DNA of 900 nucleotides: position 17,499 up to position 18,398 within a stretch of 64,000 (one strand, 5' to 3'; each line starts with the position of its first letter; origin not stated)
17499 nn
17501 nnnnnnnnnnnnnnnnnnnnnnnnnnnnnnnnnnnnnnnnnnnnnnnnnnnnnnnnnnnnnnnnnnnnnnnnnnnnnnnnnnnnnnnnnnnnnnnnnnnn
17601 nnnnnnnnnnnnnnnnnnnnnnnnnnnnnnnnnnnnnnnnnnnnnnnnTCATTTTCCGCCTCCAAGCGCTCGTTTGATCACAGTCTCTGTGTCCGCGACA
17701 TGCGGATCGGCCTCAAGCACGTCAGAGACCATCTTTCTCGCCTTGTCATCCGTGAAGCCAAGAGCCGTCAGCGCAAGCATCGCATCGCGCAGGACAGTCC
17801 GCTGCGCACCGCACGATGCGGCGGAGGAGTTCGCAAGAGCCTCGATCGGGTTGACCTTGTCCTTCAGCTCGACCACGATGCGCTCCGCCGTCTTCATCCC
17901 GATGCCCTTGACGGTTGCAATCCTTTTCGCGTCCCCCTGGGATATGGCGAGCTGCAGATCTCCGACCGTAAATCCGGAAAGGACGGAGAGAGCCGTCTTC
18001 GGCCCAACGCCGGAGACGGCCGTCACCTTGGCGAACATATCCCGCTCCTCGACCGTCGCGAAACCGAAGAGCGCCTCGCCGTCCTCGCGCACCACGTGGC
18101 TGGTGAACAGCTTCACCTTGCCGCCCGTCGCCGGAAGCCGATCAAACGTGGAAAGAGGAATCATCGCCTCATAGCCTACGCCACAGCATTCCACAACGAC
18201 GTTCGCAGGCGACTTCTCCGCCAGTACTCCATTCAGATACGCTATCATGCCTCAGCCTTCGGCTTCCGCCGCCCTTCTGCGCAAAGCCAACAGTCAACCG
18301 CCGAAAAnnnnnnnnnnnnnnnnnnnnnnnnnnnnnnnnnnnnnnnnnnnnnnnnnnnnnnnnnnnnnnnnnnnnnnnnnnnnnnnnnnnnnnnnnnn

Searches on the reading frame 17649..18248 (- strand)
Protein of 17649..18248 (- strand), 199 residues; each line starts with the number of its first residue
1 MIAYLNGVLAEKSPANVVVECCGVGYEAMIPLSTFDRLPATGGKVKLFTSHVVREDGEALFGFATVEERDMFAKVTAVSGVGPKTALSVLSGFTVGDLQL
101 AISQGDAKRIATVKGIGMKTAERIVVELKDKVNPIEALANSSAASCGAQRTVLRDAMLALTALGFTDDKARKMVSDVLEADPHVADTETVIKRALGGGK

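Call 42: search_protein_families(library=pfam, proteins=[window:17649-18248:-], max_evalue=0.00001)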
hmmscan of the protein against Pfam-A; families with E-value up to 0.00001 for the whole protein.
window:17649-18248:- (199 aa): 4 families
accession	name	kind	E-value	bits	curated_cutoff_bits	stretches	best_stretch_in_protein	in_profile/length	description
PF01330.27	RuvA_N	-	1.5e-21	76.6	23.6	1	1-62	1-61/61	RuvA N terminal domain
PF14520.12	HHH_5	-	1.9e-15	57.5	27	1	72-130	1-57/57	Helix-hairpin-helix domain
PF07499.19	RuvA_C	-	5.7e-09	36.8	24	1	152-195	2-43/47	RuvA, C-terminal domain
PF00633.29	HHH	-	6.8e-07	29.3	24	0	76-91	14-29/30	Helix-hairpin-helix motif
